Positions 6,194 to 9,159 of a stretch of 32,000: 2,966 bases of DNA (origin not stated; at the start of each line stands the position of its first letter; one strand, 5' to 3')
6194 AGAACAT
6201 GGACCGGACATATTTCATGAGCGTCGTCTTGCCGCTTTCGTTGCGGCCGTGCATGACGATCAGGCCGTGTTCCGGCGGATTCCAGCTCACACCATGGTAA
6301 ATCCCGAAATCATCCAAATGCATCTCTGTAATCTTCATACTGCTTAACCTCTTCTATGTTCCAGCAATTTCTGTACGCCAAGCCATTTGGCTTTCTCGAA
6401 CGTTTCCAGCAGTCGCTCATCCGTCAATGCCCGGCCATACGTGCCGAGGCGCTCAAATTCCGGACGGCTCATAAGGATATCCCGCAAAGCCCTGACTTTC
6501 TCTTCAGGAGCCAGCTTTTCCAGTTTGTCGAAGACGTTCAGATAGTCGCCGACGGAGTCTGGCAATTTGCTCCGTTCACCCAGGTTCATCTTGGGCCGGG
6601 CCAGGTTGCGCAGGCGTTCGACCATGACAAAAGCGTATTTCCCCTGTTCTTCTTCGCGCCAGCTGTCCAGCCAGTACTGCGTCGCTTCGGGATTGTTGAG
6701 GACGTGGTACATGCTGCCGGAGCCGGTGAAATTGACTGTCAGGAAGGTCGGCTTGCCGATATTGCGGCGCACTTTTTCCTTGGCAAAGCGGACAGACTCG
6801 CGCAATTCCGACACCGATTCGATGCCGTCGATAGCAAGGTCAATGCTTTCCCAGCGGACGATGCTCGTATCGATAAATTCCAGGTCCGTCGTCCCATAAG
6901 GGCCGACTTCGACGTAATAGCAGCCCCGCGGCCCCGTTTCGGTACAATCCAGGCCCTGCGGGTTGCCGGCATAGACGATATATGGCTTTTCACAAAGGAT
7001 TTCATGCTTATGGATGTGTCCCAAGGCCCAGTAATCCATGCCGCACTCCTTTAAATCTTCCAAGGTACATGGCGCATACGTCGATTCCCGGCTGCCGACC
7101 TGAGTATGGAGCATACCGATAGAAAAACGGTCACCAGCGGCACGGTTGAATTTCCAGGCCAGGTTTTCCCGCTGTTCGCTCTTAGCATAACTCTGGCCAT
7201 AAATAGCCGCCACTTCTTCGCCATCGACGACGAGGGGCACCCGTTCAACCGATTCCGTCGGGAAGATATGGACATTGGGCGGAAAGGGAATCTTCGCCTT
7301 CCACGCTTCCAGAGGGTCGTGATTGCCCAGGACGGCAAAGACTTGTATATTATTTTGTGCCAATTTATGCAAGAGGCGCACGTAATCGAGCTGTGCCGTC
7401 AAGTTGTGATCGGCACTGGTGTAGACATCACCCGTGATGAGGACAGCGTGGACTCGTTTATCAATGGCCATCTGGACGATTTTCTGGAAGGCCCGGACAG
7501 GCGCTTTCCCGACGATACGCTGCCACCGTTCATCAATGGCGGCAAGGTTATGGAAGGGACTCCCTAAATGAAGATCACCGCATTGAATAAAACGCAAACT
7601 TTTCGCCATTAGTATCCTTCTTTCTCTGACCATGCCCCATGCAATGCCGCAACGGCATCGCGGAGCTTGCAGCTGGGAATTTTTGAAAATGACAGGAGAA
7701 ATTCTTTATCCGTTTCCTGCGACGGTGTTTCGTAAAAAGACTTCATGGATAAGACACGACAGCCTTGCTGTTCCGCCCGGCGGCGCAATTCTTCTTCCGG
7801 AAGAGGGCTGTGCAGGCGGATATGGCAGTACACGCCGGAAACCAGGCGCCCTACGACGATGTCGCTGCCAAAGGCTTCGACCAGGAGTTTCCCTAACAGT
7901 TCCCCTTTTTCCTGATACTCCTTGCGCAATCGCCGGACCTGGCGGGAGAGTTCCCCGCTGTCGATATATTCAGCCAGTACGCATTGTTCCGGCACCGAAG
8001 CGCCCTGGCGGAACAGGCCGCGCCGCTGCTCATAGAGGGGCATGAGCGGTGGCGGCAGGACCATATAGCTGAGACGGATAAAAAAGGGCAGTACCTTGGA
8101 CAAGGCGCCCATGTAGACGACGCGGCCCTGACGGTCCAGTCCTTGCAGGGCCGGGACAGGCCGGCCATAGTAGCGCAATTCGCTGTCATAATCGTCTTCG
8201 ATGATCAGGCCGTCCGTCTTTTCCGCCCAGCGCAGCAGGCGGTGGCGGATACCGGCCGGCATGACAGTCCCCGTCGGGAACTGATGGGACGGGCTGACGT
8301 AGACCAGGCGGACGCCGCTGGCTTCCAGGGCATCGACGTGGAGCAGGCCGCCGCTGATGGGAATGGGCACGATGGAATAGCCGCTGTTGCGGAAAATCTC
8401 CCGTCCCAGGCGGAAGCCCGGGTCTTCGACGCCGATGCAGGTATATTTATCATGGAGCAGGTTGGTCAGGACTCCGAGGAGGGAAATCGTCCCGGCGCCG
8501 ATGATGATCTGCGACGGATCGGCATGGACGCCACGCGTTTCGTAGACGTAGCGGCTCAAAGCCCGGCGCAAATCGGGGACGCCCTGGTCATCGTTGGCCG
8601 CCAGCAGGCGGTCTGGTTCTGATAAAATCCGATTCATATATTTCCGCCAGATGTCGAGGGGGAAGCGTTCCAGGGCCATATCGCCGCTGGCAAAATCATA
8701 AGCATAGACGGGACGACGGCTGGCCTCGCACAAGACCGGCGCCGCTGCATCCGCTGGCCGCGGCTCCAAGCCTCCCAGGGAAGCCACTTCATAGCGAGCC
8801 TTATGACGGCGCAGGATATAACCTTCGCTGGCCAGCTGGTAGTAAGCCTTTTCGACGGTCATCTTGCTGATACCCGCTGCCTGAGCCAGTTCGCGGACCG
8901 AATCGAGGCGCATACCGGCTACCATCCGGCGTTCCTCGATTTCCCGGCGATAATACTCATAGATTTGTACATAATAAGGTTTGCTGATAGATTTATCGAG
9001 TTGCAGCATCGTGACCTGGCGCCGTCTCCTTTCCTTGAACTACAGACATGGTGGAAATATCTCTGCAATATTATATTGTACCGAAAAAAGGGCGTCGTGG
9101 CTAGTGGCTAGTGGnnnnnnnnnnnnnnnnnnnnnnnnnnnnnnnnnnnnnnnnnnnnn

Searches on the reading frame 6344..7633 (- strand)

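Call 32: search_protein_families(library=ncbifam, proteins=[window:6344-7633:-], max_evalue=1e-8)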
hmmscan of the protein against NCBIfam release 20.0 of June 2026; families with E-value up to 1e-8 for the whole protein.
window:6344-7633:- (429 aa): 5 families
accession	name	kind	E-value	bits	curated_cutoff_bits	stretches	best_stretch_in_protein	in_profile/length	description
NF041030.1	Mre11_Halo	equivalog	3.3e-12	46.3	550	1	14-282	3-256/361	DNA double-strand break repair protein Mre11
NF041029.1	Mre11_Pyroc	equivalog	3.4e-12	45.9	600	0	14-106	2-86/438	DNA double-strand break repair protein Mre11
TIGR00619.1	sbcd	subfamily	1.4e-11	44.7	77.65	1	14-125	2-107/252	exonuclease subunit SbcD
NF041031.1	Mre11_Sulfo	equivalog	1.5e-11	44.2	500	1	19-228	6-212/374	DNA double-strand break repair protein Mre11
NF008206.2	PRK10966.1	equivalog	1.6e-09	37.3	450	0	15-107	3-86/380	exonuclease subunit SbcD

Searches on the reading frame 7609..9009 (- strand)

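Call 32: search_protein_families(library=ncbifam, proteins=[window:7609-9009:-], max_evalue=1e-8)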
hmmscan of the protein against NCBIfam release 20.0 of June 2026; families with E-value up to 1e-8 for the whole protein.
window:7609-9009:- (466 aa): 10 families
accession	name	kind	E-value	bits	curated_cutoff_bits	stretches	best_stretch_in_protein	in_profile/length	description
NF052282.1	PLP_TF_PdxR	equivalog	1.2e-127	426.7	320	1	11-456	1-447/448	MocR-like pyridoxine biosynthesis transcription factor PdxR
NF052285.1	GABA_TF_GabR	exception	2.5e-91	306.8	600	1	13-457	1-453/456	MocR-like transcriptional regulator GabR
NF052281.1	rhizopine_MocR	equivalog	1.3e-84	284.6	650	1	1-457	8-476/479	rhizopine catabolism transcriptional regulator MocR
NF052290.2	MocR_like_YczR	exception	4e-39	134.6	487.4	1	9-460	17-458/458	MocR-like transcription factor YczR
TIGR04461.1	endura_MppQ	equivalog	5.6e-29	101.4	540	1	116-462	27-382/392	enduracididine biosynthesis enzyme MppQ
NF052286.1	ecto_TF_EhuR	exception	1.3e-25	89.9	480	1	6-432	6-421/458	MocR-like ectoine utilization transcription factor EhuR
NF041364.1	GntC_guanitoxin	equivalog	7.2e-16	58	415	1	132-400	27-300/356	guanitoxin biosynthesis PLP-dependent (S)-gamma-hydroxy-L-arginine cyclodehydratase GntC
NF012025.0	PRK15481.1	equivalog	1.9e-12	46.6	573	1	15-274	10-255/432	MocR-like B6 salvage transcription factor PtsJ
TIGR02018.2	his_ut_repres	equivalog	1.1e-09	38.1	220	1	13-75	1-63/226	histidine utilization transcriptional repressor HutC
NF006514.0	PRK08960.1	equivalog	7.3e-09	34.9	554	0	142-375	69-304/388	pyridoxal phosphate-dependent aminotransferase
